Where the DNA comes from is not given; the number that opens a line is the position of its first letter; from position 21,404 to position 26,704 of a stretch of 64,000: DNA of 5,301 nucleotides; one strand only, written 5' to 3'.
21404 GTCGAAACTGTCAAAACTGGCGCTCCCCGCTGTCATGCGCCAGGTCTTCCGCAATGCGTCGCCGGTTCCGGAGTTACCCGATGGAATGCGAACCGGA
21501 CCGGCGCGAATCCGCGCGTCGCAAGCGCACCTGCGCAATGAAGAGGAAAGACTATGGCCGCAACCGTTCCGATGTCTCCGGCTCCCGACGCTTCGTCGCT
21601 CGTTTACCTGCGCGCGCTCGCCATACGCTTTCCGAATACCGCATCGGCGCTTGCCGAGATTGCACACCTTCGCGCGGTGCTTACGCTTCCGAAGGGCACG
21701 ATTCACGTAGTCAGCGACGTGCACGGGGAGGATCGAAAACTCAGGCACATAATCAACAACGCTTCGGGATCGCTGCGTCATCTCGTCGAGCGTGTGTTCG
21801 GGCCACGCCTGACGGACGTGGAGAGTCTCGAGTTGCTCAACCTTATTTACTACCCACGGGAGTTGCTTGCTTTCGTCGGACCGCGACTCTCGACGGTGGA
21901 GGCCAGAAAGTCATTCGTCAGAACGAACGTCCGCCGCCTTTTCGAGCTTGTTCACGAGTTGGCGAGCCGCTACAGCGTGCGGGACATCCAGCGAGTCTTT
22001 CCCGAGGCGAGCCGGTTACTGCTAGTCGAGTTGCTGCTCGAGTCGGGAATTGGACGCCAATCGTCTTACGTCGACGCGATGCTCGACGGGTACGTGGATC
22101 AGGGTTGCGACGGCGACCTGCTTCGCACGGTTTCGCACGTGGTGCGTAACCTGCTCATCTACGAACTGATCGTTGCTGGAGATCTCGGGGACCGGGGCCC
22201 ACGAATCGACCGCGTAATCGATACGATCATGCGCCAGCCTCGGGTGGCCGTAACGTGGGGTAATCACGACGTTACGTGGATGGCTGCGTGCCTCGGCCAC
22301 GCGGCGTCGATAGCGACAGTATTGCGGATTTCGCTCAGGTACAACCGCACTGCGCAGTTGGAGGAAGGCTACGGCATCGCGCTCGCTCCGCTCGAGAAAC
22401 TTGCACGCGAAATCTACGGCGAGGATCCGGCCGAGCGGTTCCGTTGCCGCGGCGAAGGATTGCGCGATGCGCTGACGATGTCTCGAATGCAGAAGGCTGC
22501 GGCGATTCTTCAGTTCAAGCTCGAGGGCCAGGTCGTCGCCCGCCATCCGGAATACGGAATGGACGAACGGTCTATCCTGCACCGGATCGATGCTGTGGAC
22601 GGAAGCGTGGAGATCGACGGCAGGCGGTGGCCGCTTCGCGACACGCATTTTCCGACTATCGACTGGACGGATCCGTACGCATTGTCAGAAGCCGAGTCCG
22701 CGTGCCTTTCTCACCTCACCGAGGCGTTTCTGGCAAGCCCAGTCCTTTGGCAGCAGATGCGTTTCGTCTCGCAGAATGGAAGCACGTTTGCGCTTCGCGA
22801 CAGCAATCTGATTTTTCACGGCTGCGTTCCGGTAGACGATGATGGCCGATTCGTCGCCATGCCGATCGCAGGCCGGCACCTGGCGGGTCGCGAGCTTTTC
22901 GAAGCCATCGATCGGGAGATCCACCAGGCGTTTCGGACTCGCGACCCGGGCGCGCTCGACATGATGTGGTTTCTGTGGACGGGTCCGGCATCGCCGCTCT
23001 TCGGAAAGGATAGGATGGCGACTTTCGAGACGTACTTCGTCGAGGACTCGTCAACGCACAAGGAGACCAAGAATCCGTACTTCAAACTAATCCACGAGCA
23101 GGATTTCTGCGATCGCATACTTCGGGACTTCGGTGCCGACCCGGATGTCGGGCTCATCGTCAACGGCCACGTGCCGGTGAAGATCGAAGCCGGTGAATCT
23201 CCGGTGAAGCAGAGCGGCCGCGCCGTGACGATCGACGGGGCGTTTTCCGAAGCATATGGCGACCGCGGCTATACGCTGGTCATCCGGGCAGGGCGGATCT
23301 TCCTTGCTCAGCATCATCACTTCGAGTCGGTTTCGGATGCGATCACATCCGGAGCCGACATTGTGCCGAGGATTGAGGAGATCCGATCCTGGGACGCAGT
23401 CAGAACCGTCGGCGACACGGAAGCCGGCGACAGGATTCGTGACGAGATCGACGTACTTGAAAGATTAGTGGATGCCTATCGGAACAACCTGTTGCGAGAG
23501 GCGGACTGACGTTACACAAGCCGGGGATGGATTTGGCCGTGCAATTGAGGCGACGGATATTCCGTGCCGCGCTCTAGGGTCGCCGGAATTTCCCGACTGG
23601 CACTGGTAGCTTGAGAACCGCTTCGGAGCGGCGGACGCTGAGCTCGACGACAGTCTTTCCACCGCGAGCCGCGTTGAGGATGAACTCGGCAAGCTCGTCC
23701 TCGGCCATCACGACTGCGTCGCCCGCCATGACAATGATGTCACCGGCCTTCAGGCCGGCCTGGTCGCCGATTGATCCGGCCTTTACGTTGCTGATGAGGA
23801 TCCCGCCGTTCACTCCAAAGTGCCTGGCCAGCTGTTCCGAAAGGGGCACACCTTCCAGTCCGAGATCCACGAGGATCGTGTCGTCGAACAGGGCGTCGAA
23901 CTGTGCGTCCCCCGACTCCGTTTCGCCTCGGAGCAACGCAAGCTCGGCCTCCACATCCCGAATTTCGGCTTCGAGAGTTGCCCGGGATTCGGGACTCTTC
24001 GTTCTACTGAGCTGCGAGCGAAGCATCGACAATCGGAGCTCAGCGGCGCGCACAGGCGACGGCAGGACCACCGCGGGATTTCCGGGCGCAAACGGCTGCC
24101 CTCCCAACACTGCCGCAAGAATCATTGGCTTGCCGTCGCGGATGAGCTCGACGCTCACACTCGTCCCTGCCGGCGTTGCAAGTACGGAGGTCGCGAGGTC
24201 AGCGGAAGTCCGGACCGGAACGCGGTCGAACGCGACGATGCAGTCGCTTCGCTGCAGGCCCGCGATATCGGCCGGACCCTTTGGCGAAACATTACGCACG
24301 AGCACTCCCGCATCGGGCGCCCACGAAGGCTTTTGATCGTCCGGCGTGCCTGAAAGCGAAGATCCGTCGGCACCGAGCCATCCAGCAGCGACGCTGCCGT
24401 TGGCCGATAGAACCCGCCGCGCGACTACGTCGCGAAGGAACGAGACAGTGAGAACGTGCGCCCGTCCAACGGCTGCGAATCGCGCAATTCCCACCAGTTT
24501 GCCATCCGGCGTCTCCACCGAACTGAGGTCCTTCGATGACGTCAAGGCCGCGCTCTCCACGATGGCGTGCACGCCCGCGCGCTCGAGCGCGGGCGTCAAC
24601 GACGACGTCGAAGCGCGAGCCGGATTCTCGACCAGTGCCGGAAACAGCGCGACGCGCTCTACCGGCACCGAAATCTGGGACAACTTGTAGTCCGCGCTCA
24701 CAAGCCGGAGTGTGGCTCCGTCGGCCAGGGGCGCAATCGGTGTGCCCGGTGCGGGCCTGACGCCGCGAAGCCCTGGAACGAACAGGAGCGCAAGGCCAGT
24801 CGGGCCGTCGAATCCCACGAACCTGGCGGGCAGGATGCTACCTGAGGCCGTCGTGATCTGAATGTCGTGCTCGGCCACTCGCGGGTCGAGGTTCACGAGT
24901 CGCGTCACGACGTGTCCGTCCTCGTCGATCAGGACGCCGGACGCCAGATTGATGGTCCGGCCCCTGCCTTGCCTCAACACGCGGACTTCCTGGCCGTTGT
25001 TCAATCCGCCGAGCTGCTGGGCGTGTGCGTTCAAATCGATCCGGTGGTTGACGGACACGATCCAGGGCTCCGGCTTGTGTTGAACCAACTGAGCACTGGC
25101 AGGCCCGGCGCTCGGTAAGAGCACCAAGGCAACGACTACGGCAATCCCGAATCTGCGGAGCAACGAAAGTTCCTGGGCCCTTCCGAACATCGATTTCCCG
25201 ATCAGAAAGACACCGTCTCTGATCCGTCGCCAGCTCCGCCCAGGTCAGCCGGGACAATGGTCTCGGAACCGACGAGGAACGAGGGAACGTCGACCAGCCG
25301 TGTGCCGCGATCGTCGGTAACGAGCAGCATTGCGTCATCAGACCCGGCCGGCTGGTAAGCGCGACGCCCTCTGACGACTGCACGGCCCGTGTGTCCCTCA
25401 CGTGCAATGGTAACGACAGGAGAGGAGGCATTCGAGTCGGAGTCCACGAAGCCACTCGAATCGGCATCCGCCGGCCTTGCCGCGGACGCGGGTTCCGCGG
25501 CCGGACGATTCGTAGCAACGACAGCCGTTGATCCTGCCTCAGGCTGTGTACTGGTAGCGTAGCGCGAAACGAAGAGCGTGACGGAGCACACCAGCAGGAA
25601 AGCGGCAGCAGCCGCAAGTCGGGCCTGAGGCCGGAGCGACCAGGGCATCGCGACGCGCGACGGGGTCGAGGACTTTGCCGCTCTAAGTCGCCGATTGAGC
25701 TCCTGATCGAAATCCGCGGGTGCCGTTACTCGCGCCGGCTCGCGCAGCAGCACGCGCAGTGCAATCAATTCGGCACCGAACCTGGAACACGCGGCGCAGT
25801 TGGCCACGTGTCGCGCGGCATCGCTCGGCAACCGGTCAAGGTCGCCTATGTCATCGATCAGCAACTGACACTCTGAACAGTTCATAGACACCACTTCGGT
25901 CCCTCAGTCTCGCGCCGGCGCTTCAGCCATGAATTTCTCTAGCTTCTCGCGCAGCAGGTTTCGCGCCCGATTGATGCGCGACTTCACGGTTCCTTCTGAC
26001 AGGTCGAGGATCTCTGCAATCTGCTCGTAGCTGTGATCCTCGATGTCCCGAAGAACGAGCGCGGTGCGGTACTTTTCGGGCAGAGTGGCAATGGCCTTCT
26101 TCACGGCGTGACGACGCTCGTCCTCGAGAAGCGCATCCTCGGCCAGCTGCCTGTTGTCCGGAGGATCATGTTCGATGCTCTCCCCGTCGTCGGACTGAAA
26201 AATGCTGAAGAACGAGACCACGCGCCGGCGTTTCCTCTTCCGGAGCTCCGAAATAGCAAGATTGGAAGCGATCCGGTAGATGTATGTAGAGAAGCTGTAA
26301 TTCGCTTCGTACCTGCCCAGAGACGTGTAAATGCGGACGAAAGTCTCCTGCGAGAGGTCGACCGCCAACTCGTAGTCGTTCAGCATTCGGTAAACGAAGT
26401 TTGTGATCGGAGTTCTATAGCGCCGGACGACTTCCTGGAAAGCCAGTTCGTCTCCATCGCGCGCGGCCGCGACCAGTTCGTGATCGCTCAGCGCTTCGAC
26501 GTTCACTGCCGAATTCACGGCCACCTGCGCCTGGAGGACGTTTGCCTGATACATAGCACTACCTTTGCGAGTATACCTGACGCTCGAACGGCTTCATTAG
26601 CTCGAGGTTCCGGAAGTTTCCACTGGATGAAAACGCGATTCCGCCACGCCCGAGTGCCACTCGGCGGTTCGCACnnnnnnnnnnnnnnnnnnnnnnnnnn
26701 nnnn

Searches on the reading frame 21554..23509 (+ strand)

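Call 54: search_protein_families(library=pfam, proteins=[window:21554-23509:+])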
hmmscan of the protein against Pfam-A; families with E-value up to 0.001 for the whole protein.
window:21554-23509:+ (651 aa): 2 families
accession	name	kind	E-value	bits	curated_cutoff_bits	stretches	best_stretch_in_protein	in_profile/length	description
PF06874.16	FBPase_2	-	5.3e-207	689.5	27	1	18-644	2-639/639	Firmicute fructose-1,6-bisphosphatase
PF00149.33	Metallophos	-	4e-08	34.4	21.5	1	184-249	13-79/191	Calcineurin-like phosphoesterase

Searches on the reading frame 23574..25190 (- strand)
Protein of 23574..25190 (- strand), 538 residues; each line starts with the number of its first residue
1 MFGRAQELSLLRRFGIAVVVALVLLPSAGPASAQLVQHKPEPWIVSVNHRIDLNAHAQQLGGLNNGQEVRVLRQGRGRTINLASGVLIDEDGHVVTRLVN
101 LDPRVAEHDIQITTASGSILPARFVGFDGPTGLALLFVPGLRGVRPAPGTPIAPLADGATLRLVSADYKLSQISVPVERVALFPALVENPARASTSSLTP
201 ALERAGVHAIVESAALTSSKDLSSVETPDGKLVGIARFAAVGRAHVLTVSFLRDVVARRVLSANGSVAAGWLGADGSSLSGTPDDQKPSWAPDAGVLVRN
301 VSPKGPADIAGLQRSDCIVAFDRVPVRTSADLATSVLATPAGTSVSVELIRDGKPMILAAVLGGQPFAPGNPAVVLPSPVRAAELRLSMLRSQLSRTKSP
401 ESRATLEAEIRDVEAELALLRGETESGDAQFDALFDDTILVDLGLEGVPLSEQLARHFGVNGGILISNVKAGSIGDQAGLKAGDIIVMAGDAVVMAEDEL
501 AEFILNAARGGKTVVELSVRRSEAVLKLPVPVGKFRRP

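Call 55: search_protein_families(library=pfam, proteins=[window:23574-25190:-])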
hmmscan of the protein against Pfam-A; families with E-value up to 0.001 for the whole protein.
window:23574-25190:- (538 aa): 4 families
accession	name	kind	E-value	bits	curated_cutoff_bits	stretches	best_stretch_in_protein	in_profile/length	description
PF13180.12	PDZ_2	-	2.9e-20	72.8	27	2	288-355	12-73/80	PDZ domain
PF17820.7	PDZ_6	-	3.6e-18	65.5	27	2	466-514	2-49/54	PDZ domain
PF00595.29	PDZ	-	1.2e-11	45.3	23.2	2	275-348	12-79/81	PDZ domain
PF13365.12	Trypsin_2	-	0.00039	21.6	27.6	0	83-164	1-86/144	Trypsin-like peptidase domain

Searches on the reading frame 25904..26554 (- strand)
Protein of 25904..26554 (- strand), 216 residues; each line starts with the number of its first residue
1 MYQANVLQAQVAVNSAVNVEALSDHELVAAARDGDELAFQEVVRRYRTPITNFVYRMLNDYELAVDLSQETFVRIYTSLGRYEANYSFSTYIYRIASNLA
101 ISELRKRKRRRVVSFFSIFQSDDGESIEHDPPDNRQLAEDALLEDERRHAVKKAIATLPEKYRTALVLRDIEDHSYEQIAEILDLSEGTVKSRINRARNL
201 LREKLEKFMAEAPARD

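Call 55: search_protein_families(library=pfam, proteins=[window:25904-26554:-])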
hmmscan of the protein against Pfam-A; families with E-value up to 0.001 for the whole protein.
window:25904-26554:- (216 aa): 6 families
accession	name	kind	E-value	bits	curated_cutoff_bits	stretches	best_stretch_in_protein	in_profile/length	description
PF08281.18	Sigma70_r4_2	-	3.7e-20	71.8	25.7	1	149-199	2-52/54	Sigma-70, region 4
PF04542.20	Sigma70_r2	-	3.1e-17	62.5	24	1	43-110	2-71/71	Sigma-70 region 2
PF04545.22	Sigma70_r4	-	1.4e-13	50.6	24.1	1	154-203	1-50/50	Sigma-70, region 4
PF12645.13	HTH_16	-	0.00023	21.6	22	1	26-75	2-57/65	Helix-turn-helix domain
PF22233.2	PhyR_sigma-like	-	0.00027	21.1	27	1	160-197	6-43/50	Response regulator PhyR, sigma-like domain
PF13384.12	HTH_23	-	0.00069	19.8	24.6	0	166-196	9-40/50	Homeodomain-like domain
